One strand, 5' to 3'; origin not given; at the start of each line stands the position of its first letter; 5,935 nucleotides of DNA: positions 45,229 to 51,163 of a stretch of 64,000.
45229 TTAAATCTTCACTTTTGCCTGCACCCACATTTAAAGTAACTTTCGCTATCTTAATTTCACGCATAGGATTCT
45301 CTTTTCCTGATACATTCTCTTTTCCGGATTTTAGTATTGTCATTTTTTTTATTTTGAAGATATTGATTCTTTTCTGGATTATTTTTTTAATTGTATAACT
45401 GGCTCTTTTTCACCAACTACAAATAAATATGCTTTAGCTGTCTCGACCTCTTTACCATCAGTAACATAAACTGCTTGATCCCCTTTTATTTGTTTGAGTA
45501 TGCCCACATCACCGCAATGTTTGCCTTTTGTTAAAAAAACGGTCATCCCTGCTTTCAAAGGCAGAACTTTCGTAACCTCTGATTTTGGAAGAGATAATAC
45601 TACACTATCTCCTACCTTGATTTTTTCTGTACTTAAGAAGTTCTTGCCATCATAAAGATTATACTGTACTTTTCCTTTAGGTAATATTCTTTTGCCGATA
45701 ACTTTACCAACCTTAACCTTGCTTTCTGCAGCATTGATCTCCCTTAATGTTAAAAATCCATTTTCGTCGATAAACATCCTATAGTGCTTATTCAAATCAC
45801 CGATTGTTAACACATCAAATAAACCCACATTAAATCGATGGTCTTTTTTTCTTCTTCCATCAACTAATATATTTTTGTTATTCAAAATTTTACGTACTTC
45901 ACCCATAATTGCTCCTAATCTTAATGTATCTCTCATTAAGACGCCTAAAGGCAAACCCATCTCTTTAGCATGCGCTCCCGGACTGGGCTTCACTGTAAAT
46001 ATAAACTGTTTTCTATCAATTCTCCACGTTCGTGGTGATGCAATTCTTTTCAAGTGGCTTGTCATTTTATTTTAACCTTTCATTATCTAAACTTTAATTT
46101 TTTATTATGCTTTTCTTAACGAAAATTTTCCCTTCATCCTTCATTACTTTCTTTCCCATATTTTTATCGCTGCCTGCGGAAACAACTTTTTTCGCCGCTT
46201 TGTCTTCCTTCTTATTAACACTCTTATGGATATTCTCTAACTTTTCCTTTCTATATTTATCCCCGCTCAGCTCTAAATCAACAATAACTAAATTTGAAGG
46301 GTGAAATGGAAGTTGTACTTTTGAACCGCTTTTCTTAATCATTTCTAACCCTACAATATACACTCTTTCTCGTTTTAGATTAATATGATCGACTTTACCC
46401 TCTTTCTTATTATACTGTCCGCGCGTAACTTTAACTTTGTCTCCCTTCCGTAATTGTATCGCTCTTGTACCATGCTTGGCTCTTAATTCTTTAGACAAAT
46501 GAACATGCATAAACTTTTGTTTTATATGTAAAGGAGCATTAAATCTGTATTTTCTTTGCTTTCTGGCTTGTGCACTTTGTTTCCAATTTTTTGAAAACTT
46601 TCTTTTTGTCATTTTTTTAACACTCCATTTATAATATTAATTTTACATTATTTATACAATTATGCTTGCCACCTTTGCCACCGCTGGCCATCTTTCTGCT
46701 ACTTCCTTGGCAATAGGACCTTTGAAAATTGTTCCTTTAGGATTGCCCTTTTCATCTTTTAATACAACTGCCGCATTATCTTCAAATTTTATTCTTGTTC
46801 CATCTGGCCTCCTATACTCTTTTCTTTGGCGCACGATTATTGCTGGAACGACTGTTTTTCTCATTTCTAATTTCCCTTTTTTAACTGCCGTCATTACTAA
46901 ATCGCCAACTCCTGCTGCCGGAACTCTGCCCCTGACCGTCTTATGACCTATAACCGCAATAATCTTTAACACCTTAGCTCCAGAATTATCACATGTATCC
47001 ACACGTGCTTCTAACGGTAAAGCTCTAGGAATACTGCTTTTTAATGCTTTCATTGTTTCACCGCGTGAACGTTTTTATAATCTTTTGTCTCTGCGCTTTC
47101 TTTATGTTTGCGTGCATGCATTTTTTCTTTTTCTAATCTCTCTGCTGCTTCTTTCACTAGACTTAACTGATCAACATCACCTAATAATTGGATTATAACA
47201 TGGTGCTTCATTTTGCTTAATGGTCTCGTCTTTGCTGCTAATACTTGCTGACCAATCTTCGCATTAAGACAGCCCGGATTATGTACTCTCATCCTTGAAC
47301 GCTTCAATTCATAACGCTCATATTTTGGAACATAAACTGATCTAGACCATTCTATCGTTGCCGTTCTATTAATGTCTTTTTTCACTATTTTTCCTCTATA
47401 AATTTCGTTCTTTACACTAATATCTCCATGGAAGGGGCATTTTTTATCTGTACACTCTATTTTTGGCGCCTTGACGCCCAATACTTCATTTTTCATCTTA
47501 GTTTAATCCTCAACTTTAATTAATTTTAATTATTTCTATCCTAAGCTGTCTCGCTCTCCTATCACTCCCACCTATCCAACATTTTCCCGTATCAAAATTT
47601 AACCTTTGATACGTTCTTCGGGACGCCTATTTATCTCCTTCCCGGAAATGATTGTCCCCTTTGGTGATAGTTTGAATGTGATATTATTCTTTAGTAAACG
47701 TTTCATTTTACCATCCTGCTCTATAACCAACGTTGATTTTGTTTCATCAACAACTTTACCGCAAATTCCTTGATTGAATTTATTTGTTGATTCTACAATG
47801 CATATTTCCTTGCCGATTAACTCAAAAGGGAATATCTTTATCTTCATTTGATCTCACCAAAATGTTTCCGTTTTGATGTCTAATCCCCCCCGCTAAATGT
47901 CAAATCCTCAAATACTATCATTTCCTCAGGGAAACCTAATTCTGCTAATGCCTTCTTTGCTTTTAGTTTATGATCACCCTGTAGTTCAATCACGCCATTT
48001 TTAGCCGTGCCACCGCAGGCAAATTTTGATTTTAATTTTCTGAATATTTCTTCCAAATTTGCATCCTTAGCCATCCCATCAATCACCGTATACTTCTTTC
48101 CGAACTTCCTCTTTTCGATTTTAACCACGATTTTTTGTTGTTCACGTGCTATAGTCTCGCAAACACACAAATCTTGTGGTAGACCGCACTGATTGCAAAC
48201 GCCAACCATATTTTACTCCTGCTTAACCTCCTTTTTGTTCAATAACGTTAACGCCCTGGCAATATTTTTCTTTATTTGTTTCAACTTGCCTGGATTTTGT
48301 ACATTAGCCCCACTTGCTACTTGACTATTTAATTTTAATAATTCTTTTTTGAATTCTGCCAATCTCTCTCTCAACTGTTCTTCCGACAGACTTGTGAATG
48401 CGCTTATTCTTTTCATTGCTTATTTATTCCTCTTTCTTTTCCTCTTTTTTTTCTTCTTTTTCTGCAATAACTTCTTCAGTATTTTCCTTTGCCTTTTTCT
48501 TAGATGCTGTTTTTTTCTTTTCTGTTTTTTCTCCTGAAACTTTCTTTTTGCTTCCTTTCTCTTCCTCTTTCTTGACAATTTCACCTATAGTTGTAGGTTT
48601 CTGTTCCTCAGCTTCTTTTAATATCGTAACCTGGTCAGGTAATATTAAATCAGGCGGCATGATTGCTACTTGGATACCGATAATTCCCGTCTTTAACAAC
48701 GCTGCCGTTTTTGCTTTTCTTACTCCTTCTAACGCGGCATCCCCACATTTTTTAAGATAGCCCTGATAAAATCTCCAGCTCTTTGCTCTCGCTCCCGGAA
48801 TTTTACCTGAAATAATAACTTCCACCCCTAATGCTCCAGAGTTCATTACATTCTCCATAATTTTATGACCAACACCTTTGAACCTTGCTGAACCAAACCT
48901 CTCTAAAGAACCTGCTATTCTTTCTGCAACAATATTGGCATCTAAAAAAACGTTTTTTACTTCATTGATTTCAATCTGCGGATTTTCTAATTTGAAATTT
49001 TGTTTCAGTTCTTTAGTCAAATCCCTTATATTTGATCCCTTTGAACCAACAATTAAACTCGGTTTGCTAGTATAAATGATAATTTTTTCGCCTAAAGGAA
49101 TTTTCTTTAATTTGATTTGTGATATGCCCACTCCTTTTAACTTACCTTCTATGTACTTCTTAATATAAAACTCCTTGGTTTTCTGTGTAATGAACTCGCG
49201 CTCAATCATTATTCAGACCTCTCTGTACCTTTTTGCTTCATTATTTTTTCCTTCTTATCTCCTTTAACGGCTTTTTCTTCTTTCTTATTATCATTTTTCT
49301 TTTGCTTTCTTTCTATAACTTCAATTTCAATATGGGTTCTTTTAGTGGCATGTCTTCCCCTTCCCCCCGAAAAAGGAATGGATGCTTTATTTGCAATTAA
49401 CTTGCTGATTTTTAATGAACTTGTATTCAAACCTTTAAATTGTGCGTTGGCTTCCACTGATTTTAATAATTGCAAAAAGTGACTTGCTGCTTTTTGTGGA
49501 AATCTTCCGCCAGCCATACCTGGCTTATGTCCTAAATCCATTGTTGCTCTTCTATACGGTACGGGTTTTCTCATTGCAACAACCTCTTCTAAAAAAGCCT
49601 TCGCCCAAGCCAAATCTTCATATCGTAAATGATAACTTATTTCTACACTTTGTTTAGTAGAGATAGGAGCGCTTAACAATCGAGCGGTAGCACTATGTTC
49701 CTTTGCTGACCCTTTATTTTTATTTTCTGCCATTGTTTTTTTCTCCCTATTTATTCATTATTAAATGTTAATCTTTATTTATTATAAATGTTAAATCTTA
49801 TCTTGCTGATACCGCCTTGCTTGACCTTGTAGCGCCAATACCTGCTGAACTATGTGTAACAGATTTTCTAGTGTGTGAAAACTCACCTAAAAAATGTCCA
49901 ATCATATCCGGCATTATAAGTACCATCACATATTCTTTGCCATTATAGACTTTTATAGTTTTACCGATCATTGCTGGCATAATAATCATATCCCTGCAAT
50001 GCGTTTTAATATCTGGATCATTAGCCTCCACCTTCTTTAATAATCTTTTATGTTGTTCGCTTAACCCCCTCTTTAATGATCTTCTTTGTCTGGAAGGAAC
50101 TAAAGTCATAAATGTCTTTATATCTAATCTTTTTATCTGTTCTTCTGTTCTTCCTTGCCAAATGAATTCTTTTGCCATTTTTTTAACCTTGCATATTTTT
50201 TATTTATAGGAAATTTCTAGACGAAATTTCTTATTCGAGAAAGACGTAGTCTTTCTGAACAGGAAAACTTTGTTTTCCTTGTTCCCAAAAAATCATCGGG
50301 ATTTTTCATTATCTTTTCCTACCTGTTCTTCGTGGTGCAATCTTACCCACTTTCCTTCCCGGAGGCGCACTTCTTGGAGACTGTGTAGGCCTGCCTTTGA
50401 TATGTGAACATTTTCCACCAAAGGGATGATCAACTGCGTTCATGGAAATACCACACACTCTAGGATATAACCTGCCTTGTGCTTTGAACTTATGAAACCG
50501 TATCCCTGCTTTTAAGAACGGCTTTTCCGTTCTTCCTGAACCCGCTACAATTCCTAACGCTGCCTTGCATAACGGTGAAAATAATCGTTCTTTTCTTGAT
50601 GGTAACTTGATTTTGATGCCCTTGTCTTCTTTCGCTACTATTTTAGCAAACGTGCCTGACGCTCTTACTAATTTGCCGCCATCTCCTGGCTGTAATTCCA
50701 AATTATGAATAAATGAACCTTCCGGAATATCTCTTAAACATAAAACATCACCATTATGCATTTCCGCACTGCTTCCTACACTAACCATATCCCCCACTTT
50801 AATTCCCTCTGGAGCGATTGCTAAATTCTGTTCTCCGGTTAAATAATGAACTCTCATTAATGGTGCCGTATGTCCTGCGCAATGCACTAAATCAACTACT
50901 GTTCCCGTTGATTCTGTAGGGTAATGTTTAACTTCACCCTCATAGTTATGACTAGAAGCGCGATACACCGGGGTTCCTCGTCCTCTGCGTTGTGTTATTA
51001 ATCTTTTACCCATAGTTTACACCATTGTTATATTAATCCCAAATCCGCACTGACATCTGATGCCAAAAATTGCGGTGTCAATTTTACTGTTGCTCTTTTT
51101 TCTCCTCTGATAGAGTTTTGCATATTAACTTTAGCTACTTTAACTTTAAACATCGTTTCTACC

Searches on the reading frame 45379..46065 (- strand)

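Call 17: search_protein_families(library=ncbifam, proteins=[window:45379-46065:-], max_evalue=1e-10)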
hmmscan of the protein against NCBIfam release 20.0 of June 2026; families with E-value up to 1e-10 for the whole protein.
window:45379-46065:- (228 aa): 1 family
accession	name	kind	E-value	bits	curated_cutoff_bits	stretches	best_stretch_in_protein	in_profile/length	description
NF003312.0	PRK04313.1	equivalog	8.7e-71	238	214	1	1-227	1-236/238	30S ribosomal protein S4e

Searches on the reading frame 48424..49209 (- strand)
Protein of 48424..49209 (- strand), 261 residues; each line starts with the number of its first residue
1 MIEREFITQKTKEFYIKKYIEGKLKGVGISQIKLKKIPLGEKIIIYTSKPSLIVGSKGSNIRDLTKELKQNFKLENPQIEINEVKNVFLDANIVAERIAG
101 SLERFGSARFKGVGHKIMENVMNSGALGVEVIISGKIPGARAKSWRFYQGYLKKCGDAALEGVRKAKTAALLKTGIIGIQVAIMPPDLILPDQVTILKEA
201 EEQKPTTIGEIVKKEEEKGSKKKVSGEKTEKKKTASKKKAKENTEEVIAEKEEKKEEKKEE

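Call 17: search_protein_families(library=ncbifam, proteins=[window:48424-49209:-], max_evalue=1e-10)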
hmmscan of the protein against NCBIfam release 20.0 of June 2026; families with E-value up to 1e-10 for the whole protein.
window:48424-49209:- (261 aa): 3 families
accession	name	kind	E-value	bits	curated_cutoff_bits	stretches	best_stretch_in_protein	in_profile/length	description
NF003219.0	PRK04191.1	equivalog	3.7e-64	216.2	147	1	1-227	2-199/229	30S ribosomal protein S3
TIGR01008.1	uS3_euk_arch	equivalog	8.8e-61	205.1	150.25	1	2-196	1-193/195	30S ribosomal protein S3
TIGR01009.1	rpsC_bact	equivalog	5.8e-23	81.8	114.5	1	10-143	33-164/212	30S ribosomal protein S3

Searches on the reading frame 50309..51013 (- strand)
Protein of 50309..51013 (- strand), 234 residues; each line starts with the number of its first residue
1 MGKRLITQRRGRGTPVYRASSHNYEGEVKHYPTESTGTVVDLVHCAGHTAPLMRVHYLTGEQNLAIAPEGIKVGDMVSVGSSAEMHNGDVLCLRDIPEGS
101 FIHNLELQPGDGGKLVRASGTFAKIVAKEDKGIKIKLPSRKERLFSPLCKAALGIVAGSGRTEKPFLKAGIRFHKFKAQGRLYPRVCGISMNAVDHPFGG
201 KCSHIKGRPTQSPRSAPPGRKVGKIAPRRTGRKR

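Call 17: search_protein_families(library=ncbifam, proteins=[window:50309-51013:-], max_evalue=1e-10)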
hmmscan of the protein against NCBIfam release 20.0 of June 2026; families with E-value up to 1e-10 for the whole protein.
window:50309-51013:- (234 aa): 2 families
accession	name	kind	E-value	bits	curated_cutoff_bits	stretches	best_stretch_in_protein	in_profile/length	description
NF007180.0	PRK09612.1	equivalog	1.7e-90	302.8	265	1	1-234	1-238/238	50S ribosomal protein L2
TIGR01171.1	rplB_bact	equivalog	2.3e-36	125.6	174.5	1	49-222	87-253/275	50S ribosomal protein L2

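Call 58: search_protein_families(library=pfam, proteins=[L056:97-699:+, L047:12294-12947:+, L056:714-1901:+], max_evalue=0.01)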
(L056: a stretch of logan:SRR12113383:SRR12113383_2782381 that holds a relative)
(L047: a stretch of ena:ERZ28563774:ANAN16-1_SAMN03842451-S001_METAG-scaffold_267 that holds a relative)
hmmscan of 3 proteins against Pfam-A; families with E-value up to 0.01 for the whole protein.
L056:97-699:+ (200 aa): 0 families

L047:12294-12947:+ (217 aa): 3 families
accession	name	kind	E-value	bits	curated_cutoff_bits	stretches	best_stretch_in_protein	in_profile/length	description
PF13671.12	AAA_33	-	3e-12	47.5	27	1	17-180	1-137/143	AAA domain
PF13207.12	AAA_17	-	3.7e-06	27.7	27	1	89-168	48-130/136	AAA domain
PF13238.12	AAA_18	-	0.00072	20.5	29.4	0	21-53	4-35/128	AAA domain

L056:714-1901:+ (395 aa): 7 families
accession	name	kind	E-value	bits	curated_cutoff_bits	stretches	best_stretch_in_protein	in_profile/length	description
PF00483.29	NTP_transferase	-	8.3e-23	81.7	21.2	1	7-222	2-233/245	Nucleotidyl transferase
PF13242.12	Hydrolase_like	-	2.7e-12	46.9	22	1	334-384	2-53/75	HAD-hyrolase-like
PF08645.17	PNK3P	-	3e-12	47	22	1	235-362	1-126/161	Polynucleotide kinase 3 phosphatase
PF13419.12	HAD_2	-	8.2e-11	42.8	23.8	1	257-379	75-178/178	Haloacid dehalogenase-like hydrolase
PF00702.32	Hydrolase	-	1.2e-10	42.5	26.4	1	238-373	74-191/191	haloacid dehalogenase-like hydrolase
PF12804.13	NTP_transf_3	-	1.6e-07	32.1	27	1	7-59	1-48/160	MobA-like NTP transferase domain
PF13344.12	Hydrolase_6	-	0.0014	19.1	27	1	237-296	1-48/101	Haloacid dehalogenase-like hydrolase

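Call 61: search_protein_families(library=ncbifam, proteins=[L056:97-699:+, L047:12294-12947:+, L056:714-1901:+], max_evalue=0.001)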
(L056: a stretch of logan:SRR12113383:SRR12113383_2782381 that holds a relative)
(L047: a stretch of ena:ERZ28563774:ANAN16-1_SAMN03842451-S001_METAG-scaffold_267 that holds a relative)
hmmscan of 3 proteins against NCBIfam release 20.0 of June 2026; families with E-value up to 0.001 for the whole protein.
L056:97-699:+ (200 aa): 0 families

L047:12294-12947:+ (217 aa): 0 families

L056:714-1901:+ (395 aa): 57 families (the best 25 are shown)
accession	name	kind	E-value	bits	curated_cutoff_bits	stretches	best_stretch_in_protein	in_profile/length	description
NF006506.0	PRK08942.1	equivalog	5.4e-50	169.4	178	1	233-385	2-153/182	D-glycero-beta-D-manno-heptose 1,7-bisphosphate 7-phosphatase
TIGR01656.1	Histidinol-ppas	subfamily_domain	6e-42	143.1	84.15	1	235-379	1-146/149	histidinol-phosphate phosphatase domain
NF050049.1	HBPPhtaseGmhB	domain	2.8e-39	134.6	250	1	233-383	2-148/171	D-glycero-alpha-D-manno-heptose-1,7-bisphosphate 7-phosphatase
NF052502.1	man1P_GTase_Rv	exception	1.6e-35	122.6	440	1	6-220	2-219/352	mannose-1-phosphate guanylyltransferase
TIGR00213.1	GmhB_yaeD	subfamily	4.5e-35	120.9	149.6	1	235-382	2-153/176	D-glycero-beta-D-manno-heptose 1,7-bisphosphate 7-phosphatase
NF049965.1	GlMnHpPGnyltfHddC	equivalog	2.4e-33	115.6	300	1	5-196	1-187/221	D-glycero-D-manno-heptose 1-phosphate guanosyltransferase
TIGR01662.1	HAD-SF-IIIA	subfamily_domain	1.7e-32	112.5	44.6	1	235-381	1-140/141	HAD-IIIA family hydrolase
NF045761.1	NAMPUrTaseMurU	equivalog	5e-32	111.6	250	1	6-225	2-221/226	N-acetylmuramate alpha-1-phosphate uridylyltransferase MurU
TIGR03992.1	Arch_glmU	subfamily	1e-29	103.6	292.1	1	6-192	2-183/393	bifunctional sugar-1-phosphate nucleotidylyltransferase/acetyltransferase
NF003937.0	PRK05446.1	equivalog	9.5e-29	100.5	443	1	233-385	2-154/355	bifunctional histidinol-phosphatase/imidazoleglycerol-phosphate dehydratase HisB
NF005264.0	PRK06769.1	equivalog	3.7e-28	98.5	217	1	233-381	3-138/175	HAD-IIIA family hydrolase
NF041313.1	UDPGP_AglF_Halo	equivalog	1.3e-27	96.7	400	1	6-184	2-181/234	UTP--glucose-1-phosphate uridylyltransferase AglF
TIGR02623.1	G1P_cyt_trans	equivalog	1.7e-25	89.9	300.25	2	6-69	2-65/255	glucose-1-phosphate cytidylyltransferase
TIGR01261.1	hisB_Nterm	equivalog_domain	7.7e-25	87.3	140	1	235-383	2-150/161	histidinol-phosphatase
TIGR01208.1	rmlA_long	equivalog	2.7e-20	72.6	320.25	1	7-191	2-188/353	glucose-1-phosphate thymidylyltransferase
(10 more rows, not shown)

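Call 80: search_protein_families(library=pfam, proteins=[L056:97-699:+], max_evalue=5)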
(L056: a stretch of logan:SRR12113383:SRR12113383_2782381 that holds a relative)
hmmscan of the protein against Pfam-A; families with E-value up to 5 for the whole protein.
L056:97-699:+ (200 aa): 1 family
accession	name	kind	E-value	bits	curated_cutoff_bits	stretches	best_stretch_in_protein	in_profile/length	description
PF24620.1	DUF7625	-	0.18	12.3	27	1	132-153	27-48/95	Domain of unknown function (DUF7625)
